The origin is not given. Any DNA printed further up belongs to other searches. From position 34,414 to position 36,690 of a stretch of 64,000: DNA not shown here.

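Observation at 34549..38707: Tandem, exactly equal-length paralogous B12-binding radical SAM enzymes with Zn-ribbon + TPR tails, each keeping its own promoter-like block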

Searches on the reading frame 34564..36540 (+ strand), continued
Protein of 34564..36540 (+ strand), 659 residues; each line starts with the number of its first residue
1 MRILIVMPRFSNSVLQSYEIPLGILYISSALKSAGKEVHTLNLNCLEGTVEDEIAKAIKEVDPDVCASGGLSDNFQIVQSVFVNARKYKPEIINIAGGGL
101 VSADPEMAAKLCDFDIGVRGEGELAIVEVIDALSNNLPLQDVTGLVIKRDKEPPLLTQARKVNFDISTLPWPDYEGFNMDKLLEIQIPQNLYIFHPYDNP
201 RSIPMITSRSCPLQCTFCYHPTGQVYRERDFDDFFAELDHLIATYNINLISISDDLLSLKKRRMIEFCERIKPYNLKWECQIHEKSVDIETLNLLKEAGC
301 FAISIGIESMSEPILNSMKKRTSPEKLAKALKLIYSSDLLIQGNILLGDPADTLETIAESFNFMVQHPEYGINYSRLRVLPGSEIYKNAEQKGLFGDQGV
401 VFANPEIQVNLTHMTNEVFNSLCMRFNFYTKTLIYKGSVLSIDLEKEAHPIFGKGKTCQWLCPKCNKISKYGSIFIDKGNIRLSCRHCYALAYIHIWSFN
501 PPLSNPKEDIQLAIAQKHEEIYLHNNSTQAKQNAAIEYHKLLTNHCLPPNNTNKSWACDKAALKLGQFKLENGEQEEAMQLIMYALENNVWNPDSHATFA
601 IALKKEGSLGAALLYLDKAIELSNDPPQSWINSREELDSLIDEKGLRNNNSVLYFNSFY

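Call 15: find_encoding_contigs(protein=P0007, flank=10000, max_places=2)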
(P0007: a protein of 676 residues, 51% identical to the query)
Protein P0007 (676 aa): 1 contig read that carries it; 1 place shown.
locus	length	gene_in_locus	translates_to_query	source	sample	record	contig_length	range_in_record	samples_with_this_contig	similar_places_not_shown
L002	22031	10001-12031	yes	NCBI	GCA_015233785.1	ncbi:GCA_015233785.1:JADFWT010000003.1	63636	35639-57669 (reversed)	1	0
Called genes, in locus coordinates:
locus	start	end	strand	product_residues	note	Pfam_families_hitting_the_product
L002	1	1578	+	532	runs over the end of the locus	PF02874:ATP-synt_ab_N, PF00006:ATP-synt_ab, PF00306:ATP-synt_ab_C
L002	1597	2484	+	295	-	PF00231:ATP-synt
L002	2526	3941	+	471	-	PF02874:ATP-synt_ab_N, PF00006:ATP-synt_ab, PF22919:ATP-synt_VA_C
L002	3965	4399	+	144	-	PF02823:ATP-synt_DE_N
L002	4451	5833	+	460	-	PF00483:NTP_transferase, PF01128:IspD, PF12804:NTP_transf_3, PF25084:LbH_EIF2B (weak), PF00132:Hexapep, PF25087:GMPPB_C, PF00132:Hexapep (weak), PF14602:Hexapep_2 (weak)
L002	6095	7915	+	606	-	PF13522:GATase_6, PF13537:GATase_7, PF01380:SIS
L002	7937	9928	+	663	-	PF07719:TPR_2 (faint), PF13371:TPR_9 (weak), PF14559:TPR_19 (weak), PF13424:TPR_12, PF00515:TPR_1 (weak), PF13371:TPR_9 (weak), PF14559:TPR_19 (weak), PF13844:Glyco_transf_41, +13 more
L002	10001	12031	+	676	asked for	PF02310:B12-binding, PF04055:Radical_SAM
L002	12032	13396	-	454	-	PF04055:Radical_SAM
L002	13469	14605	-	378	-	PF02779:Transket_pyr, PF02780:Transketolase_C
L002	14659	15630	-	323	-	PF00676:E1_dh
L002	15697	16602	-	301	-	PF13641:Glyco_tranf_2_3, PF00535:Glycos_transf_2, PF10111:Glyco_tranf_2_2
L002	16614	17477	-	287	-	PF00106:adh_short (faint), PF01073:3Beta_HSD, PF01266:DAO (faint), PF01370:Epimerase, PF02719:Polysacc_synt_2, PF04321:RmlD_sub_bind, PF13460:NAD_binding_10, PF16363:GDP_Man_Dehyd, +1 more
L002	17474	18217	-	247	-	PF00702:Hydrolase, PF12710:HAD (weak), PF13419:HAD_2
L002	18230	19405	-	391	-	PF04055:Radical_SAM, PF13186:SPASM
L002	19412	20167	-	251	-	PF02348:CTP_transf_3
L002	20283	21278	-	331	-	PF00389:2-Hacid_dh, PF02826:2-Hacid_dh_C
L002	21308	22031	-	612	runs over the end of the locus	PF02543:Carbam_trans_N, PF16861:Carbam_trans_C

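Call 16: find_encoding_contigs(protein=P0006, flank=10000, max_places=2)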
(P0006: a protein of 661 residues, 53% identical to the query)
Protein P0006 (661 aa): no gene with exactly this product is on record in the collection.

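Call 17: find_encoding_contigs(protein=P0005, flank=10000, max_places=2)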
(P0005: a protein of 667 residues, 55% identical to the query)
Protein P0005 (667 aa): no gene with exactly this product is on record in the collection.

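Call 18: find_encoding_contigs(protein=P0018, flank=10000, max_places=2)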
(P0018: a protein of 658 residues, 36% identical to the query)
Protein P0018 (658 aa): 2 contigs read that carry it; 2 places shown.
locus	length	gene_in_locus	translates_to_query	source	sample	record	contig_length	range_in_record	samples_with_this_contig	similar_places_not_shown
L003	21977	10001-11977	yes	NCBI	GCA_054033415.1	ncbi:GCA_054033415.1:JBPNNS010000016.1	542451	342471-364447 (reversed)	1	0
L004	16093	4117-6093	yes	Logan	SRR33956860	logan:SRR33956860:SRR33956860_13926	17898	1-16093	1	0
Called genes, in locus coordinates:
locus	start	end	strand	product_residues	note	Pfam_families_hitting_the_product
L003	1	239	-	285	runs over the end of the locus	PF13483:Lactamase_B_3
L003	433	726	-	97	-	PF00830:Ribosomal_L28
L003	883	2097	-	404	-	PF00180:Iso_dh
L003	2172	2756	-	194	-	PF18306:LDcluster4, PF03641:Lysine_decarbox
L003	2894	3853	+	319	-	PF19077:Big_13 (faint), PF17936:Big_6 (faint), PF01476:LysM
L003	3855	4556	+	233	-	PF02666:PS_Dcarbxylase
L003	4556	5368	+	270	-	PF01066:CDP-OH_P_transf, PF08009:CDP-OH_P_tran_2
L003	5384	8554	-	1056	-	PF00873:ACR_tran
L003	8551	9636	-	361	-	PF00364:Biotin_lipoyl (faint), PF25919:BSH_CusB (faint), PF25973:BSH_CzcB (weak), PF25954:Beta-barrel_RND_2 (faint)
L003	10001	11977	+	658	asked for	PF02310:B12-binding, PF04055:Radical_SAM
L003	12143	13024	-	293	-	PF02687:FtsX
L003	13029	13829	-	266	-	PF00005:ABC_tran, PF13304:AAA_21 (faint)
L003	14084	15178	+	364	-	-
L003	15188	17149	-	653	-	PF01433:Peptidase_M1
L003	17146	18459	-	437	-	PF04187:Cofac_haem_bdg, PF00595:PDZ (weak), PF13180:PDZ_2 (weak), PF17820:PDZ_6 (weak)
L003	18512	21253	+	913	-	PF00072:Response_reg (weak), PF00989:PAS, PF08448:PAS_4, PF13426:PAS_9, PF13426:PAS_9, PF13426:PAS_9, PF00512:HisKA, PF02518:HATPase_c, +5 more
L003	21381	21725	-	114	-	PF07372:DUF1491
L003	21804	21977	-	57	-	-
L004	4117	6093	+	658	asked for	PF02310:B12-binding, PF04055:Radical_SAM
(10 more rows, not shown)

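Call 20: find_related_loci(query=A1, collection=genome_contigs, flank=10000)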
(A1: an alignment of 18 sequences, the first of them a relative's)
Query A1 (659 aa) in genome_contigs; peptide patterns used: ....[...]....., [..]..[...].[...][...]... (x = any residue, [..] = any of these).
426 stretches matched a pattern; 415 encode a relative of the query (tblastn E <= 1e-3); the best 80 are kept; 79 distinct loci.
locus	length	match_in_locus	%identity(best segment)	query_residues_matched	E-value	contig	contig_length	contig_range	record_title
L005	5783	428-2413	56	1-658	0e+0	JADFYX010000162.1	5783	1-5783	MAG: Magnetococcales bacterium isolate nGRbin4 nGR_bin4_NODE_162_length_5783_cov_2.936032, whole genome shotgun sequence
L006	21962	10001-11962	51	1-658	0e+0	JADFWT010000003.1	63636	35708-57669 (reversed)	MAG: Magnetococcales bacterium isolate nCLbin10 nCL_bin10_NODE_3_length_63636_cov_4.521201, whole genome shotgun sequenc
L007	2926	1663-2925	61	1-421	0e+0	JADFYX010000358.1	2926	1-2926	MAG: Magnetococcales bacterium isolate nGRbin4 nGR_bin4_NODE_358_length_2926_cov_3.084240, whole genome shotgun sequence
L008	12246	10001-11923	37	1-637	2e-142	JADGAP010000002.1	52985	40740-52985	MAG: Magnetococcales bacterium isolate nNGHbin13 nNGH_bin13_NODE_2_length_52985_cov_16.478113, whole genome shotgun sequ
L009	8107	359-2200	38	1-626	3e-139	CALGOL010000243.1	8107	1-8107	MAG TPA_asm: uncultured Azospirillum sp. isolate SRR1506951_bin.8_CONCOCT_v1.1_MAG genome assembly, contig: ERZ761605.28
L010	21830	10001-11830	39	1-623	2e-139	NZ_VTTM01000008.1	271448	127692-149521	Azospirillum oryzae strain COC8 NODE_8_length_271448, whole genome shotgun sequence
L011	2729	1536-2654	56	1-374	4e-147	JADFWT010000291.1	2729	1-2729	MAG: Magnetococcales bacterium isolate nCLbin10 nCL_bin10_NODE_291_length_2729_cov_2.503771, whole genome shotgun sequen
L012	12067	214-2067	38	1-625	3e-139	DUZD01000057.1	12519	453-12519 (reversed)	MAG TPA_asm: Rhodospirillaceae bacterium isolate MAG_05422_2-02_14 Ga0066829_10000713, whole genome shotgun sequence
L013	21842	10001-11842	39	1-626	7e-137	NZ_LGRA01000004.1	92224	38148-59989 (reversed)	Azospirillum sp. TSO35-2 Contig08, whole genome shotgun sequence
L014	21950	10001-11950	36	1-658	9e-133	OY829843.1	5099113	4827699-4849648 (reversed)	MAG: Alphaproteobacteria bacterium isolate f39589be-575b-4b6e-84b1-1196dcf6da37 genome assembly, chromosome: 1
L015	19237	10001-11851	38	1-623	8e-133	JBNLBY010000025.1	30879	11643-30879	MAG: Sideroxydans sp. isolate C2.bin.17.strict NODE_25_length_30879_cov_4.001851, whole genome shotgun sequence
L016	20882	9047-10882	38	1-622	4e-131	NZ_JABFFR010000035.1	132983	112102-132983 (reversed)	Azospirillum oleiclasticum strain RWY-5-1-1 contig35, whole genome shotgun sequence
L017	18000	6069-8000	36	1-658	9e-130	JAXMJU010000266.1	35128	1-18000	MAG: Sulfuritalea sp. isolate G9_concoct.bin.37 k141_554125, whole genome shotgun sequence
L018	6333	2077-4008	36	1-658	4e-130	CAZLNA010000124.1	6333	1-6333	MAG TPA_asm: uncultured Desulfobacula sp. isolate binchicken_co56_24 genome assembly, contig: NODE_4365_length_6333_cov_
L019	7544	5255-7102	36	1-625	2e-129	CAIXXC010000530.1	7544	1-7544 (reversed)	MAG: uncultured Rhodospirillales bacterium isolate AM-2014_bin-1904 genome assembly, contig: bin-1904:530/541, whole gen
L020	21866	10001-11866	38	1-622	3e-127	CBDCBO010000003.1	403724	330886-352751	MAG: Candidatus Velthaea sp. isolate 2ea73118-61e7-4ed0-8597-0790c153c079 genome assembly, contig: contig_3, whole genom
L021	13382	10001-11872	35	1-658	6e-127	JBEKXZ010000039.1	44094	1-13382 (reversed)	MAG: Bryobacteraceae bacterium isolate SPRUCE 663 SPRUCE_663_39, whole genome shotgun sequence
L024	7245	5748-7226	42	1-488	5e-125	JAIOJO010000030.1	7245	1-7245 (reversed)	MAG: Sulfuricellaceae bacterium isolate MAG_58 contig_16427, whole genome shotgun sequence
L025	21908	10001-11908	35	1-658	2e-123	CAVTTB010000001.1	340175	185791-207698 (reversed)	MAG: uncultured Gammaproteobacteria bacterium isolate MFD09730.bin.1.81 genome assembly, contig: contig_13118, whole gen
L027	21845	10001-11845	37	1-622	1e-119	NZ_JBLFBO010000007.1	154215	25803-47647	Nitrospira sp. BLG_1 NODE_30_, whole genome shotgun sequence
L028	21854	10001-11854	36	1-627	1e-125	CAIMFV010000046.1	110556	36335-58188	MAG: uncultured Caulobacterales bacterium isolate B4_bin-195 genome assembly, contig: bin-195:46/61, whole genome shotgu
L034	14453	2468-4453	56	1-658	0e+0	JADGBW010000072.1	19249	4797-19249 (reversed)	MAG: Magnetococcales bacterium isolate nwagbin5 nwag_bin5_NODE_275_length_19249_cov_6.011827, whole genome shotgun seque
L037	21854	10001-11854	32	1-625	4e-102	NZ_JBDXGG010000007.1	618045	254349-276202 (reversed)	MAG: Nisaea sp. isolate AQ.08.M.C5_70_35 AQ_08_M_C5_70_35_000000000007, whole genome shotgun sequence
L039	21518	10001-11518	36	1-504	3e-101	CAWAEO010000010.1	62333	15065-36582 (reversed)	MAG: Nitrospirota bacterium isolate MFD03726.bin.2.162 genome assembly, contig: contig_51378, whole genome shotgun seque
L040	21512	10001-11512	35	1-494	6e-101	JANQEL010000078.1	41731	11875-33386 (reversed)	MAG: Myxococcota bacterium isolate PL23a_bin.25 k99_5372886, whole genome shotgun sequence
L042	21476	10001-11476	36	1-489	2e-100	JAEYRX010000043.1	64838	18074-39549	MAG: Bacillota bacterium isolate OH_CBB_75 k127_449748, whole genome shotgun sequence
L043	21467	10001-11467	35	1-488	7e-100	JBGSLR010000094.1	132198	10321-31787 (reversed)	MAG: Desulfobacterales bacterium isolate JTS-AC21 k141_637322, whole genome shotgun sequence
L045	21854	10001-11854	33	1-625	1e-99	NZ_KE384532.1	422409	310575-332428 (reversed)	Nisaea denitrificans DSM 18348 K328DRAFT_scaffold00004.4, whole genome shotgun sequence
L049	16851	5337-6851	36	1-488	2e-98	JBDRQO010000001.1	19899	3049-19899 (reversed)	MAG: Pseudomonadota bacterium isolate MEGAHIT-group-2.49 k141_710208, whole genome shotgun sequence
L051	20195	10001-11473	36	1-488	4e-98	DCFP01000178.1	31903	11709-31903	MAG TPA_asm: Holophagaceae bacterium UBA1801 UBA1801_contig_81777, whole genome shotgun sequence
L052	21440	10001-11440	37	1-488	9e-98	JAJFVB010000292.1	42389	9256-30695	MAG: Desulfobacteraceae bacterium isolate bin.609 k141_2636497, whole genome shotgun sequence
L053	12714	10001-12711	38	1-488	7e-98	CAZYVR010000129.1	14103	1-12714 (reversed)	MAG TPA_asm: uncultured Victivallales bacterium isolate binchicken_co181_625 genome assembly, contig: NODE_7743_length_1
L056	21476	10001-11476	39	1-490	1e-96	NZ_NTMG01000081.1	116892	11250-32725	Candidatus Methanoperedens sp. BLZ2 CMPBLZ2contig_84, whole genome shotgun sequence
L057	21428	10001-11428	36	4-488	1e-95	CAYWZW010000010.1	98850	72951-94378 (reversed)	MAG TPA_asm: uncultured Pirellulales bacterium isolate binchicken_co189_401 genome assembly, contig: NODE_85_length_9885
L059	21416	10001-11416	35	1-488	5e-96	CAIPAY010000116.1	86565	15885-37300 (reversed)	MAG: uncultured Holophagaceae bacterium isolate AM-lipid-02-D6_bin-099 genome assembly, contig: bin-099:116/267, whole g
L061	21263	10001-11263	39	2-426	1e-95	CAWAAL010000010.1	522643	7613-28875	MAG: uncultured Planctomycetia bacterium isolate MFD01689.bin.2.11 genome assembly, contig: contig_18870, whole genome s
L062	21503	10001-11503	37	1-503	2e-95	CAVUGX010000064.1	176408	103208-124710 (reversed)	MAG: uncultured delta proteobacterium isolate MFD02138.bin.2.27 genome assembly, contig: contig_85787, whole genome shot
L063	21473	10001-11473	36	1-489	4e-95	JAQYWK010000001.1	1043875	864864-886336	MAG: Desulfovibrio sp. isolate Glu_egg_str_bin110 NODE_1_length_1043875_cov_5.126553, whole genome shotgun sequence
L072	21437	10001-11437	36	1-488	2e-92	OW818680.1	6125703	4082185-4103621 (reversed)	metagenome genome assembly, chromosome: 1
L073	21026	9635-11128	36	1-488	2e-92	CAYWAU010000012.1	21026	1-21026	MAG TPA_asm: uncultured Dehalococcoidaceae bacterium isolate binchicken_co100_127 genome assembly, contig: NODE_3857_len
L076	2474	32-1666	32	1-558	1e-95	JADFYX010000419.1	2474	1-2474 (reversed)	MAG: Magnetococcales bacterium isolate nGRbin4 nGR_bin4_NODE_419_length_2474_cov_4.230705, whole genome shotgun sequence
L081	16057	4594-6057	37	1-488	7e-93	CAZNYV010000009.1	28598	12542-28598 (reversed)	MAG TPA_asm: uncultured Campylobacteraceae bacterium isolate binchicken_co221_23 genome assembly, contig: NODE_41_length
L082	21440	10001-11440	34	1-471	2e-91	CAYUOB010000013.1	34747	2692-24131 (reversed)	MAG TPA_asm: uncultured Desulfobacula sp. isolate binchicken_co291_193 genome assembly, contig: NODE_175_length_34747_co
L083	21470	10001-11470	36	1-488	2e-91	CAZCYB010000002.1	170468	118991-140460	MAG TPA_asm: uncultured Desulfocurvus sp. isolate binchicken_co232_186 genome assembly, contig: NODE_96_length_170468_co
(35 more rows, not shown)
